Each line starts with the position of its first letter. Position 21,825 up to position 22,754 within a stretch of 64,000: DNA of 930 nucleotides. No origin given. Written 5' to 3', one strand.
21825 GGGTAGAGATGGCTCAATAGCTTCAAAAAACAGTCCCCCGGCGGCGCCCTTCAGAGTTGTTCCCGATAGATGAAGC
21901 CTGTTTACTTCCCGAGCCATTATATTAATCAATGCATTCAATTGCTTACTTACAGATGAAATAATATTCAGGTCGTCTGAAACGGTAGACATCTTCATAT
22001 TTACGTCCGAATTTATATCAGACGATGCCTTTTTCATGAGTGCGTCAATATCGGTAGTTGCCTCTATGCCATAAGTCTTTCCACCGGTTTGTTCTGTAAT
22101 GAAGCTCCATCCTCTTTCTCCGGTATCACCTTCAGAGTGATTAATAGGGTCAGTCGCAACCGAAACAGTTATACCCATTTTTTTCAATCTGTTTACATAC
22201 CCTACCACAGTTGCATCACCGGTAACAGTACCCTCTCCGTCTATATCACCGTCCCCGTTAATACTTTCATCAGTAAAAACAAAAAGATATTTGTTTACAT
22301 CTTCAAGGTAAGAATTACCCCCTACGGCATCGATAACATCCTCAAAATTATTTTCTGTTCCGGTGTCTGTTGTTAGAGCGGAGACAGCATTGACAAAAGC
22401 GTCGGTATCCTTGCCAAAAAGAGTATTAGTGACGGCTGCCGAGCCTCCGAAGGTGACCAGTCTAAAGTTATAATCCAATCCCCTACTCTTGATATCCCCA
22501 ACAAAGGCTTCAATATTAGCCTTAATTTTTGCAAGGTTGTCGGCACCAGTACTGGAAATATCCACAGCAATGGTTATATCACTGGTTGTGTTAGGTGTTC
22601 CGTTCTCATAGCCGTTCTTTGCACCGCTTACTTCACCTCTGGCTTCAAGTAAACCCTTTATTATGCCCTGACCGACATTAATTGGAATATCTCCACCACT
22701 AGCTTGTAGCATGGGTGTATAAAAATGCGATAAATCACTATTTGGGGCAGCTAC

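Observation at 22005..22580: vWA domain with near-complete MIDAS motif inserted into a FlgK hook-filament junction protein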

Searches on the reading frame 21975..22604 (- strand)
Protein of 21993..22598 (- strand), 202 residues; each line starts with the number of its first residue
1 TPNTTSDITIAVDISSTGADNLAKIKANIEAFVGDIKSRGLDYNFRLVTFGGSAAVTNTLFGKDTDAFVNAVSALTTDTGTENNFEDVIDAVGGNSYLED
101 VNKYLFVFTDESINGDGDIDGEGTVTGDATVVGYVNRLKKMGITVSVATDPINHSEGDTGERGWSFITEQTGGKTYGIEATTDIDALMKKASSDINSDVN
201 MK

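Call 12: search_solved_structures(query=window:21993-22598:-, max_evalue=10, show_alignments=3)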
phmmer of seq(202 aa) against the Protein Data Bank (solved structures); distinct sequences matched with E-value up to 10: 1.
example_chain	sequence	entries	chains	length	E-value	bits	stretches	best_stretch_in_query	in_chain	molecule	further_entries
1l7c_A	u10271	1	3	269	0.77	12.9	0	76-129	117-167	Alpha E-catenin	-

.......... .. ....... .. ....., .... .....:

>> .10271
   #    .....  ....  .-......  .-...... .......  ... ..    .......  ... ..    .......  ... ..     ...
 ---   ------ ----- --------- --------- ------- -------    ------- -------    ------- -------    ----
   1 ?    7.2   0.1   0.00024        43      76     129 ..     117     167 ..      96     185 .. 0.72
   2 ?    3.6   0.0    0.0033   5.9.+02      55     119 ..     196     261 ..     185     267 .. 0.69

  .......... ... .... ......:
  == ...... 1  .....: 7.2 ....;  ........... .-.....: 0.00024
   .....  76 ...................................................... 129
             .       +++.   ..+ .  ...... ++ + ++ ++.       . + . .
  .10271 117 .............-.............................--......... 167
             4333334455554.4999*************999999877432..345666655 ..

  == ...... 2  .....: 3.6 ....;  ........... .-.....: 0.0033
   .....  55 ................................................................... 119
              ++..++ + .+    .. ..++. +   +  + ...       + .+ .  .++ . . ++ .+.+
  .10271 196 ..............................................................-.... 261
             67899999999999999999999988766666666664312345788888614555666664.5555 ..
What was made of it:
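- Tried and rejected: (1) A single-sequence phmmer search of the insert against PDB sequences found nothing meaningful (call 12).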

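Call 15: search_solved_structures(query=A2, max_evalue=1, show_alignments=3)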
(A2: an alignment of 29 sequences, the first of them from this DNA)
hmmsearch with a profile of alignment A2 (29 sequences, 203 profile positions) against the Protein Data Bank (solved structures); distinct sequences matched with E-value up to 1: 11.
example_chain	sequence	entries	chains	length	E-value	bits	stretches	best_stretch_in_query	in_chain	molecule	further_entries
1m1u_A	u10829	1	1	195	0.0073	19.3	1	2-117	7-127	Integrin alpha-M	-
4m76_B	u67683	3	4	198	0.0083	19.1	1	2-117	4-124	Integrin alpha-M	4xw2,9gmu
7akk_D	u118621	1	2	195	0.01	18.8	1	2-117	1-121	Integrin alpha-M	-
9p97_A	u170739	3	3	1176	0.018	18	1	8-116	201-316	Integrin alpha-E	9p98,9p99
8zjf_A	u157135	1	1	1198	0.019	17.9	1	8-116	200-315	Integrin alpha-E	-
1ido_A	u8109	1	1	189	0.025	17.5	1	2-117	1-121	INTEGRIN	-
1jlm_A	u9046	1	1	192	0.026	17.5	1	2-117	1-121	INTEGRIN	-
6rhw_C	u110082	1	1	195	0.027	17.4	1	2-117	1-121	Integrin alpha-M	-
9hll_A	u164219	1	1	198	0.12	15.3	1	3-118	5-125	Integrin alpha-M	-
3isy_A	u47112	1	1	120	0.23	14.4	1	46-96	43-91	Intracellular proteinase inhibitor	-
9e5c_6t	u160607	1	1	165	0.28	14.1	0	166-199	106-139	Centrin, putative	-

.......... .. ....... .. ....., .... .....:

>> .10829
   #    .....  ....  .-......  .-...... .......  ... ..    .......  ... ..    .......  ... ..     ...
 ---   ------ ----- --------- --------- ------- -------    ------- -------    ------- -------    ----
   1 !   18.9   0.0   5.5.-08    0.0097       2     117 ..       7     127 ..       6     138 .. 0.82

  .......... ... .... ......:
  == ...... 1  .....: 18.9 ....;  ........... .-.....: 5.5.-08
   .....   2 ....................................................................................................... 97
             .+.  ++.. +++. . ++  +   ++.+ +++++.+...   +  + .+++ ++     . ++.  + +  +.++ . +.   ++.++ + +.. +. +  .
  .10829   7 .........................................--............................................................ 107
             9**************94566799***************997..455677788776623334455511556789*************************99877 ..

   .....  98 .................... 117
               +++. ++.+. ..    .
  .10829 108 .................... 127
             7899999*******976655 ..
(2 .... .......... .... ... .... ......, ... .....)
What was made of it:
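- Checked: That alignment puts D310 on D140, T378 on T209 and D407 on D242 (call 15).
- Tried and rejected: A profile of 29 orthologous inserts was needed to reach integrin I-domains (call 15).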

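Call 16: search_protein_families(library=pfam, alignment_id=A2, max_evalue=0.01)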
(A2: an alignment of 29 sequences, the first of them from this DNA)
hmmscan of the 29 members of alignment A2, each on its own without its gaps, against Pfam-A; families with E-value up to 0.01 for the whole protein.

A. member 1, seq(210 aa): 1 family
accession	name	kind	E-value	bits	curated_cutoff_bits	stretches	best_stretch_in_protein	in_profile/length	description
PF00092.34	VWA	-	4.2e-08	34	23.8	1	9-147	1-134/174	von Willebrand factor type A domain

B. families by the number of members that match (of 29 scanned): 5 families
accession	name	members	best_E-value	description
PF00092.34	VWA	19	2.9e-13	von Willebrand factor type A domain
PF13519.12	VWA_2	7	9.9e-07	von Willebrand factor type A domain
PF25106.1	VWA_4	2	0.0024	von Willebrand factor A domain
PF14270.11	DUF4358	1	0.00066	Domain of unknown function (DUF4358)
PF13362.12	Toprim_3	1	0.0081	Toprim domain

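Call 32: find_homologous_proteins(query=A2, max_evalue=0.001)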
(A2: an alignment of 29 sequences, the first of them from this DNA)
Query A2 (29 sequences) (210 aa, profile of the alignment): 2 proteins with E <= 0.001 among 6310 candidates.
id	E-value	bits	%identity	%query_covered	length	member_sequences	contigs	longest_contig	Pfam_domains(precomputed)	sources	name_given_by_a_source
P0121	2.2e-35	140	44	55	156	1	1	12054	-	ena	-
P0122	4.0e-32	130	45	55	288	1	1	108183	PF22638.2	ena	-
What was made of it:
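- Tried and rejected: (2) find_homologous_proteins with the insert alignment returned only two fragments (call 32), so it was uninformative.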

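Call 33: predict_structure(alignment_id=A2)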
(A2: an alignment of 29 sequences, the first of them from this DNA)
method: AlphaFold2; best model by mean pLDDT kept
length: 210 residues; sequences in the alignment: 29
mean_pLDDT: 86.0   pTM: 0.86
mean pLDDT of the five models: 86.0, 85.6, 84.9, 83.5, 81.2
residues with pLDDT >= 90: 102; 70-90: 82; 50-70: 23; < 50: 3
segments of 3 or more residues with pLDDT < 50: none
pLDDT, mean of each block of 10 residues (from residue 1): 77 84 82 89 92 92 97 94 88 95 93 76 69 96 95 87 92 92 74 82 60
secondary structure, 60 per line:
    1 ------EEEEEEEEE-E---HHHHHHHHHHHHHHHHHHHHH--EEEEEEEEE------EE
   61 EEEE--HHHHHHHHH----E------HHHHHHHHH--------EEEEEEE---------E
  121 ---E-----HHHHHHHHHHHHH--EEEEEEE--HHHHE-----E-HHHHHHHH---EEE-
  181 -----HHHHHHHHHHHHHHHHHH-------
elements in order: E7-15 H21-41 E44-52 E59-64 H67-75 H87-95 E104-110 H130-142 E145-151 H154-157 H166-173 E177-179 H186-203

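Call 38: fold_search(model_id=the predicted structure, library=pdb)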
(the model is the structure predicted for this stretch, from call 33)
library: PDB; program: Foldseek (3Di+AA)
matches with E <= 10: 1707; with E <= 0.001: 466
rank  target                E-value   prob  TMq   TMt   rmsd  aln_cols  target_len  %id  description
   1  9no5_C                6.3e-09  1.00  0.64  0.69   4.1       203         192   18  Crystal structure of vWFA domain from LapA adhesin of Pseudomonas fluorescens (released 2026-04-01)
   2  8ebs_E                8.1e-09  1.00  0.62  0.39   4.5       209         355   13  Initial DNA-lesion (Cy5) binding by XPC and TFIIH (released 2023-04-19)
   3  9no5_A                1.2e-08  1.00  0.64  0.68   4.3       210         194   19  Crystal structure of vWFA domain from LapA adhesin of Pseudomonas fluorescens (released 2026-04-01)
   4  4jdu                  1.4e-08  1.00  0.57  0.59   7.5       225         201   18  The crystal structure of an aerotolerance-related membrane protein from Bacteroides fragilis NCTC 9343 with multiple mut (released 2013-03-27)
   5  8ebu_E                2.1e-08  1.00  0.60  0.36   4.3       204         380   14  XPC release from Core7-XPA-DNA (Cy5) (released 2023-04-19)
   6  9pd4_E                2.7e-08  1.00  0.60  0.39   4.2       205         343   13  NER dual incision complex - DuIM (released 2026-02-18)
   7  4wk2_B                3.4e-08  1.00  0.63  0.34   5.4       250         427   13  Metal Ion and Ligand Binding of Integrin (released 2014-12-03)
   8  9pd3_E                3.6e-08  1.00  0.63  0.41   4.0       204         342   12  NER dual incision complex - DuIS (released 2026-02-18)
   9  6djp_B                3.9e-08  1.00  0.61  0.39   5.3       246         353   12  Integrin alpha-v beta-8 in complex with the Fabs 8B8 and 68 (released 2018-07-25)
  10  6m3y                  4.4e-08  1.00  0.60  0.18   7.5       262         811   16  Crystal structure of pilus adhesin, SpaC from Lactobacillus rhamnosus GG - open conformation (released 2020-07-29)
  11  9p6s_B                4.7e-08  1.00  0.66  0.33   5.3       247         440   12  Cryo-EM structure of human integrin alpha5beta1 in complex with fibronectin (FN 7-10) (released 2026-03-25)
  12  3ibs_A                5.0e-08  1.00  0.60  0.62   6.4       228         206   18  Crystal structure of conserved hypothetical protein BatB from Bacteroides thetaiotaomicron (released 2009-08-25)
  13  9p95_B                6.0e-08  1.00  0.64  0.38   5.0       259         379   12  CryoEM structure of integrin alpha4beta7 bound to MAdCAM-1 (released 2025-09-24)
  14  3ibs_B                6.8e-08  1.00  0.60  0.61   5.7       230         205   16  Crystal structure of conserved hypothetical protein BatB from Bacteroides thetaiotaomicron (released 2009-08-25)
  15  3nid_B                6.8e-08  1.00  0.59  0.30   5.0       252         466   12  The Closed Headpiece of Integrin alphaIIB beta3 and its Complex with an alpahIIB beta3 -Specific Antagonist That Does  (released 2010-12-22)
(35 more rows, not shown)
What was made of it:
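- On VWA domain (PF00092): AF2 pLDDT 86; elements in order: beta 7-15, alpha 21-41, beta 44-52, beta 59-64, alpha 67-75, alpha 87-95, beta 104-110, alpha 130-142, beta 145-151, alpha 166-173, beta 177-179, alpha 186-203 (call 33); the top 50 PDB fold hits are all VWA (call 38)
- Closest known: VWA / integrin I-domains. Same: Same fold and the same order of MIDAS elements; D310, S312, T314, T378 and D407 correspond to D140, S142, S144, T209 and D242 (calls 15, 38).
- Closest known: Bacterial VWA adhesins: LapA vWFA domain. Same: Closest or near-closest structural neighbours of the modelled domain (call 38); both display a VWA domain on an extracellular appendage or surface protein.
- Checked: Its top 50 Foldseek PDB hits are all VWA-fold proteins, including LapA vWFA (E 6e-9, TMt 0.69), TFIIH p44, BatB, integrin beta-I and SpaC, and 466 hits have E<=1e-3 (calls 33, 38).
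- Structural neighbours include true adhesins: LapA vWFA, the pilus tip adhesin SpaC and integrin I-domains (call 38).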

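Call 44: search_protein_representatives(alignment_id=A2)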
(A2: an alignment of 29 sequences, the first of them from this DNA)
Query: 29 sequences, 203 profile positions. Proteins with E-value up to 0.001 (for the whole library): 857; up to 1e-10: 66; up to 1e-30: 11. The best 150 are listed.
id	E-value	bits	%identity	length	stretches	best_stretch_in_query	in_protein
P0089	6.7e-71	254.6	-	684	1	1-203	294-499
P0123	2.5e-57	210.2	-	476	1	1-201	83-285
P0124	1.1e-56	208.1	-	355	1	34-202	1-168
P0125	1.1e-56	208.1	-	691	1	1-202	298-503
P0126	3.6e-50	186.9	-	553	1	10-203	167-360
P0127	7.9e-45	169.4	-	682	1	1-202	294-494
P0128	2.5e-43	164.5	-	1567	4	8-191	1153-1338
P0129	2.1e-39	151.7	-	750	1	1-203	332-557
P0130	8.4e-39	149.8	-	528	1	1-201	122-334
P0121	7.0e-36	140.2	-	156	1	1-126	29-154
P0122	1.3e-32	129.6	-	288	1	1-115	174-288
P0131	5.7e-30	120.9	-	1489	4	1-192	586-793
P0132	6.1e-29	117.6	-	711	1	1-201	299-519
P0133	2.8e-28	115.4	-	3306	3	7-192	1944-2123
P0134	8.5e-28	113.8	-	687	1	1-189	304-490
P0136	1.8e-25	106.3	-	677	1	1-200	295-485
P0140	5.5e-20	88.3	-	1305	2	7-188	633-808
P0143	5.9e-19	84.9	-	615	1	1-198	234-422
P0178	1.2e-11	61.0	-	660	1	1-198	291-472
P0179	1.4e-11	60.9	-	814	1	7-194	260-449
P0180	1.7e-11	60.6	-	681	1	7-192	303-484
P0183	2.3e-11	60.2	-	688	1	2-193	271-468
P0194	1.9e-10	57.2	-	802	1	6-201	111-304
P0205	3.7e-10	56.2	-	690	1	8-198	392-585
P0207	4.1e-10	56.1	-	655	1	8-198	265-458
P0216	7.1e-10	55.3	-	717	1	8-192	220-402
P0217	7.3e-10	55.2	-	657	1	9-203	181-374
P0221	9.6e-10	54.9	-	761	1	8-197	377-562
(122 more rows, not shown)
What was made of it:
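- Tried and rejected: The exhaustive representative search (call 44) replaced it.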

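Call 45: search_protein_families(library=pfam, proteins=[P0128, P0131, P0133, P0129, P0143, P0140], max_evalue=0.001)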
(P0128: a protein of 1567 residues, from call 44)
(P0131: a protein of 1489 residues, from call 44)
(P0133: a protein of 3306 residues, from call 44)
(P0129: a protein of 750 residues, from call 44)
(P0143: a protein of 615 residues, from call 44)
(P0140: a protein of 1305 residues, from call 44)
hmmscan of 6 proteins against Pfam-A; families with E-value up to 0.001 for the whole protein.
P0128 (1567 aa): 5 families
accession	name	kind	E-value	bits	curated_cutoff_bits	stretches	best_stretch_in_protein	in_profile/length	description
PF25106.1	VWA_4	-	7.3e-58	195.3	27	4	862-949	2-90/169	von Willebrand factor A domain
PF00092.34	VWA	-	3.4e-37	128.8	23.8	4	280-424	1-140/174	von Willebrand factor type A domain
PF13519.12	VWA_2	-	3.1e-34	118.3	27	4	282-385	2-106/107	von Willebrand factor type A domain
PF00362.24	Integrin_beta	-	3.2e-22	79.9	24.8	2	621-695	88-166/248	Integrin beta chain VWA domain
PF20782.3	TssR_VWA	-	0.00091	18.8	25.7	0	859-929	47-120/304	TssR protein VWA domain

P0131 (1489 aa): 8 families
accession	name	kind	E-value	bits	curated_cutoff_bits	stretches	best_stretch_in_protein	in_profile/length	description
PF00092.34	VWA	-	1.5e-44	152.8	23.8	3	283-416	1-139/174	von Willebrand factor type A domain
PF13519.12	VWA_2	-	4e-32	111.5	27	3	284-386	1-106/107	von Willebrand factor type A domain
PF25106.1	VWA_4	-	9.7e-31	107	27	3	902-1005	2-105/169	von Willebrand factor A domain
PF00362.24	Integrin_beta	-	6.7e-12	46.1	24.8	0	283-362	7-84/248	Integrin beta chain VWA domain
PF20782.3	TssR_VWA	-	1.3e-09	38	25.7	0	594-665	49-122/304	TssR protein VWA domain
PF24999.1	LAMB4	-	1.1e-05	25.6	27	0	597-626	29-58/66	Laminin subunit beta-4-like domain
PF00404.24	Dockerin_1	-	0.00057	20.5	22.9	0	1436-1479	1-49/57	Dockerin type I domain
PF16523.10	betaPIX_CC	-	0.00084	19.6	26.8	0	905-932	30-57/85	betaPIX coiled coil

P0133 (3306 aa): 17 families
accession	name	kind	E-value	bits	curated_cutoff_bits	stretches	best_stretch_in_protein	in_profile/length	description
PF25106.1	VWA_4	-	7.4e-42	143.2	27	3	2631-2791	2-167/169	von Willebrand factor A domain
PF14870.12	PSII_BNR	-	3.2e-36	125.6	27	4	1595-1700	30-140/303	Photosynthesis system II assembly factor YCF48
PF00092.34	VWA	-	1.2e-28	101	23.8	3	2630-2741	1-113/174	von Willebrand factor type A domain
PF13519.12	VWA_2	-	4.5e-25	88.8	27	3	2631-2735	1-106/107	von Willebrand factor type A domain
PF13360.13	PQQ_2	-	2.8e-21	76.7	27.6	2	58-215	28-190/233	Outer membrane protein assembly factor BamB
PF00362.24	Integrin_beta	-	4.7e-13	49.9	24.8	0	2682-2746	88-156/248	Integrin beta chain VWA domain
PF13570.13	Beta-prop_ACSF4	-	3.2e-12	46.9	133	2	62-216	144-294/329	Beta-alanine-activating enzyme, beta-propeller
PF00963.24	Cohesin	-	1.6e-09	38.5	24.1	0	2860-2962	9-115/139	Cohesin domain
PF00041.27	fn3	-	5.3e-09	36.6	25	0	1780-1860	2-75/84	Fibronectin type III domain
PF16656.11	Pur_ac_phosph_N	-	7.6e-09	36.5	30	0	517-586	8-82/93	Purple acid Phosphatase, N-terminal domain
PF13620.12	CarboxypepD_reg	-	1e-08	35.9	32.3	1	1155-1195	2-47/82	Carboxypeptidase regulatory-like domain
PF18911.6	PKD_4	-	4e-08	33.6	27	1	1423-1474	32-81/85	PKD domain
PF00801.26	PKD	-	5.8e-07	29.9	23.5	1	1424-1471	28-75/80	PKD domain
PF11265.14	Med25_VWA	-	6.3e-06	26.5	21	0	2679-2762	72-165/213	Mediator complex subunit 25 von Willebrand factor type A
PF13860.13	FlgD_ig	-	1.3e-05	25.5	27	1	3241-3292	23-74/79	FlgD Ig-like domain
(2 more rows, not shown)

P0129 (750 aa): 4 families
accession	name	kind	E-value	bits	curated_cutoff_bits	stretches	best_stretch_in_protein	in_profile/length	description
PF22638.1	FlgK_D1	-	9.4e-41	140.3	28.6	1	100-296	2-196/233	Flagellar hook-associated protein FlgK helical domain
PF00092.34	VWA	-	6.1e-07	30.3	23.8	1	340-469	1-126/174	von Willebrand factor type A domain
PF06429.18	Flg_bbr_C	-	8.3e-05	22.5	23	1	703-742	5-44/46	Flagellar basal body rod FlgEFG protein C-terminal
PF00460.25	Flg_bb_rod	-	9.8e-05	22.7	20.7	1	10-37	3-30/31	Flagella basal body rod protein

P0143 (615 aa): 2 families
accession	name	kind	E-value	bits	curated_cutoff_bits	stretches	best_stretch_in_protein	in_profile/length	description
PF22638.1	FlgK_D1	-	1.2e-32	113.8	28.6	1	34-222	2-193/233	Flagellar hook-associated protein FlgK helical domain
PF06429.18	Flg_bbr_C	-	1.1e-10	41.3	23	1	574-613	6-45/46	Flagellar basal body rod FlgEFG protein C-terminal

P0140 (1305 aa): 7 families
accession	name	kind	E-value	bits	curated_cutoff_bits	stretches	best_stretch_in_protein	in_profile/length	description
PF25106.1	VWA_4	-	1.6e-32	112.8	27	2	345-506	2-169/169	von Willebrand factor A domain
PF00092.34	VWA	-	9.9e-21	75.2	23.8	2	344-509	1-165/174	von Willebrand factor type A domain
PF13519.12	VWA_2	-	1.9e-18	67.5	27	2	637-740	2-106/107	von Willebrand factor type A domain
PF00963.24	Cohesin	-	1e-13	52.1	24.1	2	1103-1183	30-109/139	Cohesin domain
PF00362.24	Integrin_beta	-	2.6e-10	40.9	24.8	0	684-752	85-157/248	Integrin beta chain VWA domain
PF13860.13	FlgD_ig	-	5.8e-07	29.8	27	1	1226-1293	6-76/79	FlgD Ig-like domain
PF18962.6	Por_Secre_tail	-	3.1e-06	27.8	27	1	1222-1300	2-72/75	Secretion system C-terminal sorting domain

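Call 46: list_cluster_members(proteins=[P0129, P0132, P0134, P0136, P0143, P0178, P0180, P0183, P0128, P0131])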
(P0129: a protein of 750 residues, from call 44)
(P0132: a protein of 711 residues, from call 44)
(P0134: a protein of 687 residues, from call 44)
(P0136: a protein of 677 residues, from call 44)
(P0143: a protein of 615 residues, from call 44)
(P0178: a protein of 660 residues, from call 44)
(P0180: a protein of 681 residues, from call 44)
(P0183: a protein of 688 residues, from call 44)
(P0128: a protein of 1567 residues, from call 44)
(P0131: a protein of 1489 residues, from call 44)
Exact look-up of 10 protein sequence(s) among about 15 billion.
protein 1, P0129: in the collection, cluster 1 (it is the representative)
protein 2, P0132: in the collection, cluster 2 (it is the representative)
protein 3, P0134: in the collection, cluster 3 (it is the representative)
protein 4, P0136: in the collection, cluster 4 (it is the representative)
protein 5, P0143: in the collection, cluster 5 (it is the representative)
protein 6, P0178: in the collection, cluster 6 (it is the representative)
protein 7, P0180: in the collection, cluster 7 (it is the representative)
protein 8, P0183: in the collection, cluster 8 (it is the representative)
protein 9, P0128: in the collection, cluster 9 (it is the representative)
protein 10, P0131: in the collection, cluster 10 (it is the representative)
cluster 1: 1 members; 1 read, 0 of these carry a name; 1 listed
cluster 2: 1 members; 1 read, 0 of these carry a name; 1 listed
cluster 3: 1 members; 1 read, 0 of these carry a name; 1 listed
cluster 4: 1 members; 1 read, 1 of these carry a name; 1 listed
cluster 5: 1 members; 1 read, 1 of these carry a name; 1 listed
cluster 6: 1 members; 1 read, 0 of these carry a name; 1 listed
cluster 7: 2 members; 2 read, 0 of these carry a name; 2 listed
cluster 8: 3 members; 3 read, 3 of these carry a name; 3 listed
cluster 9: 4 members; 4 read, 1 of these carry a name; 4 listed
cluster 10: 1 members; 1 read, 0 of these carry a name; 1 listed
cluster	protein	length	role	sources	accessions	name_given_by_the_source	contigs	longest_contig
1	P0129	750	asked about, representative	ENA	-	-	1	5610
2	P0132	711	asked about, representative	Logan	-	-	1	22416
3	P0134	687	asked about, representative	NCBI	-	-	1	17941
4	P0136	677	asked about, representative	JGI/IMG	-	flagellar hook-associated protein 1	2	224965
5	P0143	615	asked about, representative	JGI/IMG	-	flagellar hook-associated protein 1 FlgK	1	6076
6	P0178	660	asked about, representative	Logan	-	-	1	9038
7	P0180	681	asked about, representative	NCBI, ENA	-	-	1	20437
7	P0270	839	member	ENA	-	-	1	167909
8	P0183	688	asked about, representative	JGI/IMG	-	hypothetical protein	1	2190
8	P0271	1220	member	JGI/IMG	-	hypothetical protein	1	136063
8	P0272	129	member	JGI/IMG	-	hypothetical protein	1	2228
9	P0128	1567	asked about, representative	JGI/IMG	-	-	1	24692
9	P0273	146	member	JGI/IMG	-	hypothetical protein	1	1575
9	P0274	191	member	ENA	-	-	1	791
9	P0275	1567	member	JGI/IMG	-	-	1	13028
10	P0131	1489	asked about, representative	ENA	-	-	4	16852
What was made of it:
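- Tried and rejected: (3) list_cluster_members gave no taxonomy for the divergent FlgK-VWA clusters or the multi-VWA proteins (call 46).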
